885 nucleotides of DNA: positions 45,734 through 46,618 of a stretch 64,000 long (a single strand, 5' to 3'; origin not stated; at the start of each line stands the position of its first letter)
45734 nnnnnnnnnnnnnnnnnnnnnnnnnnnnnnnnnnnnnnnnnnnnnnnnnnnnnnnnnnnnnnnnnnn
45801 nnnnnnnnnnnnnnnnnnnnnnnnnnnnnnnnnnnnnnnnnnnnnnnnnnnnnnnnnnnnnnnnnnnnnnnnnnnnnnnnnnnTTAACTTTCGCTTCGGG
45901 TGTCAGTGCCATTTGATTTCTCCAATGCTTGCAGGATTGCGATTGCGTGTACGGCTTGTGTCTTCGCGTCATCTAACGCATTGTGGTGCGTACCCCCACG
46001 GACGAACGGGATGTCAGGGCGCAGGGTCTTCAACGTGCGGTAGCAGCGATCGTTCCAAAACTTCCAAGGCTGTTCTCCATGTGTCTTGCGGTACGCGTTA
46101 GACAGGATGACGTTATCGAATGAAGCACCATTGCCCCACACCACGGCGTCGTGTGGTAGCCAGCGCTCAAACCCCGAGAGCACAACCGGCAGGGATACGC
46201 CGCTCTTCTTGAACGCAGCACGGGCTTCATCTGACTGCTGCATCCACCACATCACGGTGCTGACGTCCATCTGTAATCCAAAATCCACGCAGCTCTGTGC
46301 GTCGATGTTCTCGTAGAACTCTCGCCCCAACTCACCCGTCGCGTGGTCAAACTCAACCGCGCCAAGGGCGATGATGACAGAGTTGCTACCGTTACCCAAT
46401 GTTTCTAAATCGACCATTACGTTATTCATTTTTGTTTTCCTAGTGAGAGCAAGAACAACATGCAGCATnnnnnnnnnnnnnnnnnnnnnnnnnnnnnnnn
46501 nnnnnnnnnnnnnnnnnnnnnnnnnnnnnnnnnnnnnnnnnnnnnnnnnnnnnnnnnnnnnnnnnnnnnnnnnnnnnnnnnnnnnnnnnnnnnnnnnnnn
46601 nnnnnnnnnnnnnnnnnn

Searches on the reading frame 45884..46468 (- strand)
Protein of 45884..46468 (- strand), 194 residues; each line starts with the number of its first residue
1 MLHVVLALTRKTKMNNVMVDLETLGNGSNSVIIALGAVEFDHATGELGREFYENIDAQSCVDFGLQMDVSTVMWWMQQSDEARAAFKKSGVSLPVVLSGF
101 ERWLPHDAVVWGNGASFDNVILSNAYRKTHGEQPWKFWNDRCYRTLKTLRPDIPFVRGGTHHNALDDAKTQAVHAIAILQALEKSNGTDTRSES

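Call 44: search_protein_families(library=pfam, proteins=[window:45884-46468:-], max_evalue=0.01)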
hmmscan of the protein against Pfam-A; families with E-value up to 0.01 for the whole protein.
window:45884-46468:- (194 aa): 2 families
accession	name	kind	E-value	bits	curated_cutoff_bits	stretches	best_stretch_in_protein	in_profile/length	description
PF16473.11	Rv2179c-like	-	4.1e-54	183.4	27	1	15-178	1-176/177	3'-5' exoribonuclease Rv2179c-like domain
PF00929.31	RNase_T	-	1.9e-06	29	24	1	17-171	1-160/164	Exonuclease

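Call 54: find_related_loci(query=window:45884-46468:-, collection=viral_contigs, flank=10000)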
Query window:45884-46468:- (194 aa) in viral_contigs; peptide patterns used: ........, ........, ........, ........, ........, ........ (x = any residue, [..] = any of these).
437 stretches matched a pattern; 388 encode a relative of the query (tblastn E <= 1e-3); the best 80 are kept; 80 distinct loci.
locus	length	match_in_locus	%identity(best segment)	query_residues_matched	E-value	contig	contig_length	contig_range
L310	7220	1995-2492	71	14-181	2e-80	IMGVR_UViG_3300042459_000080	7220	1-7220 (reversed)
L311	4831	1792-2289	71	14-181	2e-80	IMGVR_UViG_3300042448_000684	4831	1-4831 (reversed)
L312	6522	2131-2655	68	5-181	4e-80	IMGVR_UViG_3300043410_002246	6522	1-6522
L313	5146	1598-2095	71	14-181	3e-80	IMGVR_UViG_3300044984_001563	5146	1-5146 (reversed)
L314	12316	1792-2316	68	5-181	5e-80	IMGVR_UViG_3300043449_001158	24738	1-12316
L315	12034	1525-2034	70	12-182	8e-77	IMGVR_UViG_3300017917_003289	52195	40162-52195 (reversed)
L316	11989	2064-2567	67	10-177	8e-75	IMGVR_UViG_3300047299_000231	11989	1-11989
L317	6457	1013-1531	65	9-182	1e-73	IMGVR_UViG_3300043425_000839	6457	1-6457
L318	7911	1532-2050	65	9-182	1e-73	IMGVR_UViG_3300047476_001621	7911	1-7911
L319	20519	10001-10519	64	10-182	2e-72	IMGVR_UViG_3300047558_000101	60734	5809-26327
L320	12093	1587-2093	64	14-182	8e-72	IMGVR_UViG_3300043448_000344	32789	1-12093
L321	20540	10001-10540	60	14-178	9e-69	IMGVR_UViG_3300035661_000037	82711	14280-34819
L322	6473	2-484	61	21-182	2e-64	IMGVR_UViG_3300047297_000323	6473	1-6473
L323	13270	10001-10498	59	15-181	4e-64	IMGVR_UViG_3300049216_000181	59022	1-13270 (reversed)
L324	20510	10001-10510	57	14-182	2e-63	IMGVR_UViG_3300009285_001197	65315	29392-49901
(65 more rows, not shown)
